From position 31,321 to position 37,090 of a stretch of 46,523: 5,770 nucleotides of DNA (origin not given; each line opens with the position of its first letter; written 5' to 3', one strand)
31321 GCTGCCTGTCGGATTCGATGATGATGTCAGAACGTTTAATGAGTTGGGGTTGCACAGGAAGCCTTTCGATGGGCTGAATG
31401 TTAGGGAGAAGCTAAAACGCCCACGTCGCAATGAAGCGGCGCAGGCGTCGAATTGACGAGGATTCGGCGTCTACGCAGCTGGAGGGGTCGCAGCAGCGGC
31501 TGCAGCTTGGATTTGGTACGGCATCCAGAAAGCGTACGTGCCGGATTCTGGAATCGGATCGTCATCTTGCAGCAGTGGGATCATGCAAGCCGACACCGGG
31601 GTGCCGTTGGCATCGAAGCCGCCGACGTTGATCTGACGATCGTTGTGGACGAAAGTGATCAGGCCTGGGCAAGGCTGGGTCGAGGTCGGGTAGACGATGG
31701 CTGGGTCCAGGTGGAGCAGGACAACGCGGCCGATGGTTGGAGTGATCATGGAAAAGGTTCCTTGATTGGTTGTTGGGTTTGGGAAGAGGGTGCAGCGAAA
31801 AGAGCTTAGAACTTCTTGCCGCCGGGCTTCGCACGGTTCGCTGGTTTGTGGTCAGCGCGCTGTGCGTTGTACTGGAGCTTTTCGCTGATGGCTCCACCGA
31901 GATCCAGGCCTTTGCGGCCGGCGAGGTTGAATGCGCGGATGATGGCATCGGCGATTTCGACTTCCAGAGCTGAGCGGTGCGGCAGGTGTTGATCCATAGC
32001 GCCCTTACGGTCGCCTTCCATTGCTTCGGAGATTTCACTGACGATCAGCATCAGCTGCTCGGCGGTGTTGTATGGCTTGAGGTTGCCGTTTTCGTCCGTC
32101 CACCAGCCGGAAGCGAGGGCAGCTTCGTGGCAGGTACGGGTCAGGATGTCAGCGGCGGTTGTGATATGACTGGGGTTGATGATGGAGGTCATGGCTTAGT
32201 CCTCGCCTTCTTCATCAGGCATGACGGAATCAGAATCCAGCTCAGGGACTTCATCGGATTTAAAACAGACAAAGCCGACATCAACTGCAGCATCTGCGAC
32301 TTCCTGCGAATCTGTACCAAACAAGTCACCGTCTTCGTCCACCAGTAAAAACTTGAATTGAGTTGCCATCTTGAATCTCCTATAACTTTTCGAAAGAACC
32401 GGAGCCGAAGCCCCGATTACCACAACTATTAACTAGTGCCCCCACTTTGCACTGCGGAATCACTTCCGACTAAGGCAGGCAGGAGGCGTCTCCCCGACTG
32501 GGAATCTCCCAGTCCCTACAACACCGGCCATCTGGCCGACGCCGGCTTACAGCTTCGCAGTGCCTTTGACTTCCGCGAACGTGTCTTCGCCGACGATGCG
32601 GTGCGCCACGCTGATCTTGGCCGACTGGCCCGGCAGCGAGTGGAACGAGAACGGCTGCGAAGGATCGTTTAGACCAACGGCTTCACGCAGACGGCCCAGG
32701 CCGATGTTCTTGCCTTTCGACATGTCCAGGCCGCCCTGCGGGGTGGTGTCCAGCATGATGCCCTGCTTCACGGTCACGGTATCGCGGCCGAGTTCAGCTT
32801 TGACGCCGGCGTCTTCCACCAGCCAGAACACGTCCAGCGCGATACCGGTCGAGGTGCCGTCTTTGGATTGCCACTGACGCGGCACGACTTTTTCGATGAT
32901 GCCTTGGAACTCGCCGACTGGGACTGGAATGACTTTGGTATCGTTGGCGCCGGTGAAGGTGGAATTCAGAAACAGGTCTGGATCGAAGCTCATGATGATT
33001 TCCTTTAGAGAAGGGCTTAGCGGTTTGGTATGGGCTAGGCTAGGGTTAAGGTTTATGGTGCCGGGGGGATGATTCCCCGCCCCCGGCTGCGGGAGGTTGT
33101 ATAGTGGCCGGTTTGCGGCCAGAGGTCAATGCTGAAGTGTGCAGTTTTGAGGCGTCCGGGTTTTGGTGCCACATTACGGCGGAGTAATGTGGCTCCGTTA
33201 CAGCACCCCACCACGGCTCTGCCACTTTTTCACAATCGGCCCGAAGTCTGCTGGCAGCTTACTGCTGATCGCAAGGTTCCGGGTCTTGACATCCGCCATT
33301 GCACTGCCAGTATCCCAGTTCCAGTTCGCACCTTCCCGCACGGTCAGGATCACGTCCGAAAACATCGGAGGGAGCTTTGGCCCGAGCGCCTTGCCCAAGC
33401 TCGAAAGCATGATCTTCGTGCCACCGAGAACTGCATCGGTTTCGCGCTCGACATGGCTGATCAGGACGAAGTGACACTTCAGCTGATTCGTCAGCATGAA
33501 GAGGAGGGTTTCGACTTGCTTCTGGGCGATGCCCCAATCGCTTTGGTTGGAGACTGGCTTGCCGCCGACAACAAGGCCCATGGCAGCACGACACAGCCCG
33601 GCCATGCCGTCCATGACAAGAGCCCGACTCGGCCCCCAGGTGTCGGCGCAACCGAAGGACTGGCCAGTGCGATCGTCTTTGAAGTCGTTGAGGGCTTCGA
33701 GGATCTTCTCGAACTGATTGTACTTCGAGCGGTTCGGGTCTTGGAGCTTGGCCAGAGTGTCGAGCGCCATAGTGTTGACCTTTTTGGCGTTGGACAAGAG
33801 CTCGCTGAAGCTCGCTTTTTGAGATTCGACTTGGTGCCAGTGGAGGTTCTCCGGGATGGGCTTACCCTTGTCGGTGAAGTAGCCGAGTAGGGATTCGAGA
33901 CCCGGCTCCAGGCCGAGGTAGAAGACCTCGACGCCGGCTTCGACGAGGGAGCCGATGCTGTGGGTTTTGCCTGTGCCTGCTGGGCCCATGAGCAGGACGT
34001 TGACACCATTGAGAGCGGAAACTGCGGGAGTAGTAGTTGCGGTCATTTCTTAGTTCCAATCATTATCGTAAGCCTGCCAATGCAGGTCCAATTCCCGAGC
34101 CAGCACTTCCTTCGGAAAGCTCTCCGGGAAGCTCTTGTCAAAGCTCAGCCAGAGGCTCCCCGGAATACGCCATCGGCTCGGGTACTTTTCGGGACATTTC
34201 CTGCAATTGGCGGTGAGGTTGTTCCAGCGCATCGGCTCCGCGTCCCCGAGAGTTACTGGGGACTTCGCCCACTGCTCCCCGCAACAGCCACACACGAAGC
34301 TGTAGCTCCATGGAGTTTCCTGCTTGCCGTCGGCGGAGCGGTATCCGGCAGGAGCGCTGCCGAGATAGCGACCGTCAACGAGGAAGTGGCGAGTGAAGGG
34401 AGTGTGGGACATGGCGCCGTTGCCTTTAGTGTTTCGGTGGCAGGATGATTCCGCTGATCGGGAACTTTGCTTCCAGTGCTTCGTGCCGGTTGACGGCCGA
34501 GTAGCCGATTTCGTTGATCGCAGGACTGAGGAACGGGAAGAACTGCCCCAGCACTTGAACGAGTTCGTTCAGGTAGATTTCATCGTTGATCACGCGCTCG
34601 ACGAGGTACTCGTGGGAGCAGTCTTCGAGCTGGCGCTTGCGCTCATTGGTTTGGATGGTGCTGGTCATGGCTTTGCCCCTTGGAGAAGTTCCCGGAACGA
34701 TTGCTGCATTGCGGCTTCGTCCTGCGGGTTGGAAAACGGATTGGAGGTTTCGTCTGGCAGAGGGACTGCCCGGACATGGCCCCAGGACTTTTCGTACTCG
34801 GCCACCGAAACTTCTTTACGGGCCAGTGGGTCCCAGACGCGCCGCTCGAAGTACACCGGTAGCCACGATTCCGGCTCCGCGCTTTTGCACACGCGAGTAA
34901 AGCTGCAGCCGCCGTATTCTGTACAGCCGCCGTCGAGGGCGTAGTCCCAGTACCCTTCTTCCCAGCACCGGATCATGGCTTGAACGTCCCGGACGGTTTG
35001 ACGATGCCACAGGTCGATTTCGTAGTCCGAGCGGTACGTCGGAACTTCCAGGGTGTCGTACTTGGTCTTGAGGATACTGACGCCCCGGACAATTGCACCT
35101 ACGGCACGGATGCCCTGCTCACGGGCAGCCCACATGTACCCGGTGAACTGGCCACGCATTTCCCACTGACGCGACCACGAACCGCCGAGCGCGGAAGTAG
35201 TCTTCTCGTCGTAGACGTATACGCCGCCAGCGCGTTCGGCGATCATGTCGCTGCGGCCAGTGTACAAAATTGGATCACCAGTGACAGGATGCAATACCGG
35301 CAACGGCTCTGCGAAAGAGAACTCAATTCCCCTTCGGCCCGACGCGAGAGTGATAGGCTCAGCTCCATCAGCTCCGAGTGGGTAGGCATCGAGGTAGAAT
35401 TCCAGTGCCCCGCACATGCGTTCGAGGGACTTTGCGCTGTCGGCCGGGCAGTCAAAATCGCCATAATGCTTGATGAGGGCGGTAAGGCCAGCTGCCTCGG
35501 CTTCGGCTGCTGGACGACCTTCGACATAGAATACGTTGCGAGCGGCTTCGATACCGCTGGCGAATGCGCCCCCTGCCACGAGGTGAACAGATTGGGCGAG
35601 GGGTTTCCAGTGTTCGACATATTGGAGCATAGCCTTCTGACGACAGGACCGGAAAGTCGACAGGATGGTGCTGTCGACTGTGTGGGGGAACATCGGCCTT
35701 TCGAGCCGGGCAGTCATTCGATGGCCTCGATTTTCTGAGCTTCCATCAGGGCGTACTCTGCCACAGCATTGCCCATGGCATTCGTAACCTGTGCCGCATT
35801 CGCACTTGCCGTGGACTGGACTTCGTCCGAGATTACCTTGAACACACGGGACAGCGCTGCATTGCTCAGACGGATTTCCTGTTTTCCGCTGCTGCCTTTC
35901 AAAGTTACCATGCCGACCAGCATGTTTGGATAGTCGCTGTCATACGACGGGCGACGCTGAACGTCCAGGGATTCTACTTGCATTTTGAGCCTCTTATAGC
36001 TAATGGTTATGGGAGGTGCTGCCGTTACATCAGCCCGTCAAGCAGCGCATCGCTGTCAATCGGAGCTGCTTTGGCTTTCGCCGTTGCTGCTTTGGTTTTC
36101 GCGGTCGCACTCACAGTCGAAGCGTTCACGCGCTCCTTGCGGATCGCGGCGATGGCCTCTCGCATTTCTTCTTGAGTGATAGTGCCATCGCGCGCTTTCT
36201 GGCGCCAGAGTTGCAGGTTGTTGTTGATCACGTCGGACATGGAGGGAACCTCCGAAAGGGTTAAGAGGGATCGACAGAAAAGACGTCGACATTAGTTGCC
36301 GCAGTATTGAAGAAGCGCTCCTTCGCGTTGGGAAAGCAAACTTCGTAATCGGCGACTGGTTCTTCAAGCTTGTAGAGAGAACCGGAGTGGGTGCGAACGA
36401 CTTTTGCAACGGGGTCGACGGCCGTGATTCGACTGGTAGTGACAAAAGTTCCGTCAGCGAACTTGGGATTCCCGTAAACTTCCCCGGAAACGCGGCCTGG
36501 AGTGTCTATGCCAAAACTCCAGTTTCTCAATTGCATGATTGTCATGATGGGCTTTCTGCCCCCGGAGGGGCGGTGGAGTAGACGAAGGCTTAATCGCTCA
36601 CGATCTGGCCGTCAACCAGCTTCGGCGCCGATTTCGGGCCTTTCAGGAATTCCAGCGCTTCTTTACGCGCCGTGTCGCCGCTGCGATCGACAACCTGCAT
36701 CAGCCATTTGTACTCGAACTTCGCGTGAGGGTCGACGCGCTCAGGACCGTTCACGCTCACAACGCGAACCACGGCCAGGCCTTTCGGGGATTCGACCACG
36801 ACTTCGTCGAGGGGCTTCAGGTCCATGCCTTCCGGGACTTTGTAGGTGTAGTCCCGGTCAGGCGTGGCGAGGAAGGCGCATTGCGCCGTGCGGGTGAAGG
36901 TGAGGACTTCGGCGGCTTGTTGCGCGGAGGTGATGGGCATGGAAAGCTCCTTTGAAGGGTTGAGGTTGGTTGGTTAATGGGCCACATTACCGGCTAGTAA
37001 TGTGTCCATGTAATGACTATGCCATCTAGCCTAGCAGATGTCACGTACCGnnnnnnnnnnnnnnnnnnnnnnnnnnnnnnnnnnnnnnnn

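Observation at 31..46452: Genome-wide family of a ~40-bp palindromic intergenic element, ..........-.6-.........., at 16 unique sites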

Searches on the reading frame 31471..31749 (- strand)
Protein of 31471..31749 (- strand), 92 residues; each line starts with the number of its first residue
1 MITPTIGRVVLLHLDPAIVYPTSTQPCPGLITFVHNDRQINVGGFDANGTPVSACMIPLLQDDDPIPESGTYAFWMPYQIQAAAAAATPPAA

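Call 67: search_protein_families(library=phrogs, proteins=[window:31471-31749:-], max_evalue=0.01)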
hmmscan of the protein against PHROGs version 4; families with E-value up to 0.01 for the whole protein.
window:31471-31749:- (92 aa): 1 family
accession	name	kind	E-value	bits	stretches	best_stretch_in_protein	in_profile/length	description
phrog_2293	-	unknown function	0.00031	21.8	1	1-87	3-85/244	-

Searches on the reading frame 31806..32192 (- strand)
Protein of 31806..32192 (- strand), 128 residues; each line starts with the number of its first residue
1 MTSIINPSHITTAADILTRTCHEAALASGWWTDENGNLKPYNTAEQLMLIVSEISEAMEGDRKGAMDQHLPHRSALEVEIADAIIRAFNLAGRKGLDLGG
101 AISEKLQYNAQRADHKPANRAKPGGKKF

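Call 67: search_protein_families(library=phrogs, proteins=[window:31806-32192:-], max_evalue=0.01)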
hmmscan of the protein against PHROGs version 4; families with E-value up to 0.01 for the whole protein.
window:31806-32192:- (128 aa): 4 families
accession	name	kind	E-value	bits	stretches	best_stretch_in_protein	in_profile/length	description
phrog_5658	-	other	3.2e-56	192.4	1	5-128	295-421/421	pyrophosphatase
phrog_6945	-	unknown function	1.2e-24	88.2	1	43-127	185-269/270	-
phrog_3301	-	other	3.2e-21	77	1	9-115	45-163/169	pyrophosphatase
phrog_9236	-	other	3.8e-15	57.2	2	19-66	11-52/191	pyrophosphatase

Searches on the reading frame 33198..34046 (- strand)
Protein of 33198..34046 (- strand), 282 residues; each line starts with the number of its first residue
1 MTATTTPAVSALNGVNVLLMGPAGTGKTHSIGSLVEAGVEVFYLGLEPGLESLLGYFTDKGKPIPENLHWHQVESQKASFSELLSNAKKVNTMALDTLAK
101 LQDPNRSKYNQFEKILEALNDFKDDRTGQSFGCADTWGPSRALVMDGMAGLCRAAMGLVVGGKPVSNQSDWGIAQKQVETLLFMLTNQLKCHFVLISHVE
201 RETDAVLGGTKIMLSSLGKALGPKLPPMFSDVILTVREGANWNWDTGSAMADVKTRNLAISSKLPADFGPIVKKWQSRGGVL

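Call 8: search_protein_families(library=pfam, proteins=[window:33198-34046:-], max_evalue=0.01)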
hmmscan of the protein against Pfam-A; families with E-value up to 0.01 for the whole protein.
window:33198-34046:- (282 aa): 1 family
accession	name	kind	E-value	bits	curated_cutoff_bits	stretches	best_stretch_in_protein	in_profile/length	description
PF13479.12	AAA_24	-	2.7e-09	37.6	27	1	14-236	2-168/195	AAA domain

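Call 47: find_related_loci(query=A1, collection=viral_contigs, flank=10000)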
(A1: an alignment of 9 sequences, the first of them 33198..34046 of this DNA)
Query A1 (282 aa) in viral_contigs; peptide patterns used: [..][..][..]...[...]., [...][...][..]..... (x = any residue, [..] = any of these).
369 stretches matched a pattern; 315 encode a relative of the query (tblastn E <= 1e-3); the best 80 are kept; 80 distinct loci.
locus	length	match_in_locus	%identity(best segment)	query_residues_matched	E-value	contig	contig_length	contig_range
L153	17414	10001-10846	87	1-282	3e-166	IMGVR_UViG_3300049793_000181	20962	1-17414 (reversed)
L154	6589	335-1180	85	1-282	6e-165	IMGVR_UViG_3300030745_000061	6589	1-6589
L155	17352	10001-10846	84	1-282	2e-163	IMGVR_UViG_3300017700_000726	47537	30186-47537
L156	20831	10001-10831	85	4-280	1e-163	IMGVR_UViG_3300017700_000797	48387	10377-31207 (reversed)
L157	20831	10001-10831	81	6-282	3e-157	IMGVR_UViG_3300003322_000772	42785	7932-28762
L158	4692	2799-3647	76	1-282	2e-148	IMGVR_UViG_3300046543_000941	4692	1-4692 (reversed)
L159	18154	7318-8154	75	4-282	5e-146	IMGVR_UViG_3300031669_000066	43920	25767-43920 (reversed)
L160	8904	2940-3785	74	1-282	6e-144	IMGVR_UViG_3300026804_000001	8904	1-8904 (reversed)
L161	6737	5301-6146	74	1-282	5e-144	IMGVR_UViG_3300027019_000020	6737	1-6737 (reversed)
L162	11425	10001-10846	74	1-282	7e-144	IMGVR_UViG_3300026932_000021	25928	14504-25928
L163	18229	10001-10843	74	2-282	1e-143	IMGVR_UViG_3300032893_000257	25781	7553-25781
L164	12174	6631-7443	75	12-282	7e-143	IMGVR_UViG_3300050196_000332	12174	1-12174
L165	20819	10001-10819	74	10-282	5e-143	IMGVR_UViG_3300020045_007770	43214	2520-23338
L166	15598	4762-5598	74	4-282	2e-142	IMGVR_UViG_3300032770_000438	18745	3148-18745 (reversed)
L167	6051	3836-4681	76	3-282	2e-142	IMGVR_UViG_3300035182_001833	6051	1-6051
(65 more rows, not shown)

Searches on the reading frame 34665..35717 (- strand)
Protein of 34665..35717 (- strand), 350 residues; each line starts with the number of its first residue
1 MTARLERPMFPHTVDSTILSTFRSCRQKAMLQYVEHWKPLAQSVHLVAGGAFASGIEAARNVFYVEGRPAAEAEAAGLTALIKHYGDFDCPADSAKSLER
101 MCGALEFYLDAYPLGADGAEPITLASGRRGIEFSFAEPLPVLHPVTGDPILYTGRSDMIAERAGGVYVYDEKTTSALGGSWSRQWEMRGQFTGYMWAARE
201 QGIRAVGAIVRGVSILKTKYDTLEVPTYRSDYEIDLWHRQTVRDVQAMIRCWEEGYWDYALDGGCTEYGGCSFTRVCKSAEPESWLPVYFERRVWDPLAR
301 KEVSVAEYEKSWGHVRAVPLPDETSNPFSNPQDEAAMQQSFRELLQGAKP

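Call 8: search_protein_families(library=pfam, proteins=[window:34665-35717:-], max_evalue=0.01)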
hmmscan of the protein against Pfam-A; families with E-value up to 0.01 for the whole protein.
window:34665-35717:- (350 aa): 1 family
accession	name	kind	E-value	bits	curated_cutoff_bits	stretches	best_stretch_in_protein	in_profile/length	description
PF12705.13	PDDEXK_1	-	1.2e-09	38.9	22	1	18-278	6-247/247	PD-(D/E)XK nuclease superfamily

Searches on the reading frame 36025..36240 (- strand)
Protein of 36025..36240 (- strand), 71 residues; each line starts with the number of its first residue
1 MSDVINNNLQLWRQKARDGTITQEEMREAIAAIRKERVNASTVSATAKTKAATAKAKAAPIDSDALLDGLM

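Call 33: search_protein_families(library=pfam, proteins=[window:36025-36240:-], max_evalue=0.05)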
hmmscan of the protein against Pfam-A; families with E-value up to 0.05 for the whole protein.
window:36025-36240:- (71 aa): 2 families
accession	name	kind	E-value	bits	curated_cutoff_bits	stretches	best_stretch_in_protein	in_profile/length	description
PF02885.22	Glycos_trans_3N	-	0.023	14.9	26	1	11-45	3-37/63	Glycosyl transferase family, helical bundle domain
PF03704.23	BTAD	-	0.042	14.6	22.1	1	7-57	31-81/146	Bacterial transcriptional activator domain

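Call 67: search_protein_families(library=phrogs, proteins=[window:36025-36240:-], max_evalue=0.01)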
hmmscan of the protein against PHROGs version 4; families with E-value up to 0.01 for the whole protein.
window:36025-36240:- (71 aa): 0 families

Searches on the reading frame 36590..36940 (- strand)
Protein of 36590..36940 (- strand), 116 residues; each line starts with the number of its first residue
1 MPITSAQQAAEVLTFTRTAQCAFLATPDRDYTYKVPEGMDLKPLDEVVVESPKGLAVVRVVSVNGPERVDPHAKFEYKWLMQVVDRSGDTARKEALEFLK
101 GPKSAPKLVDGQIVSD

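Call 8: search_protein_families(library=pfam, proteins=[window:36590-36940:-], max_evalue=0.01)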
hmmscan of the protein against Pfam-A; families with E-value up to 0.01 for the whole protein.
window:36590-36940:- (116 aa): 0 families

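Call 66: search_protein_families(library=phrogs, proteins=[window:36590-36940:-], max_evalue=0.01)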
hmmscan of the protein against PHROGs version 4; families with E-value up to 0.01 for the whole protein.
window:36590-36940:- (116 aa): 4 families
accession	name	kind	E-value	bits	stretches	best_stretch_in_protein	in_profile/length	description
phrog_13551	-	unknown function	2.8e-13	51.1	1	30-95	29-94/136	-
phrog_4760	-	unknown function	0.00013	23.1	1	23-86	9-71/96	-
phrog_36612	-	unknown function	0.00013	21.8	1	19-88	357-426/546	-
phrog_27666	-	unknown function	0.0049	17.2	1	21-86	21-83/263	-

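Call 70: search_solved_structures(query=window:36590-36940:-, max_evalue=5)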
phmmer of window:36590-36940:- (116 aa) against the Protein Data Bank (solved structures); distinct sequences matched with E-value up to 5: 2.
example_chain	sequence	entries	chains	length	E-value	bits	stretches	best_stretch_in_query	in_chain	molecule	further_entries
2edn_A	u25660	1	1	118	0.78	13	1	35-88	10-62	Myosin-binding protein C, fast-type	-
9kao_A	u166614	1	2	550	1.1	12.6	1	10-51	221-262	CTP synthase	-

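Call 86: predict_structure(protein=window:36590-36940:-)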
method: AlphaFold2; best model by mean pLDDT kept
length: 116 residues; sequences in the alignment: 1
mean_pLDDT: 48.1   pTM: 0.37
mean pLDDT of the five models: 48.1, 45.1, 43.8, 40.3, 39.7
residues with pLDDT >= 90: 0; 70-90: 0; 50-70: 64; < 50: 52
segments of 3 or more residues with pLDDT < 50: 1-32, 103-116
pLDDT, mean of each block of 10 residues (from residue 1): 37 28 36 52 63 60 55 54 58 58 40 32
secondary structure, 60 per line:
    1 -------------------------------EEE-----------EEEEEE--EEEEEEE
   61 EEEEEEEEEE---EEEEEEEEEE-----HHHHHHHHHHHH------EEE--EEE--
elements in order: E32-34 E46-51 E54-70 E74-83 H89-100 E107-109 E112-114
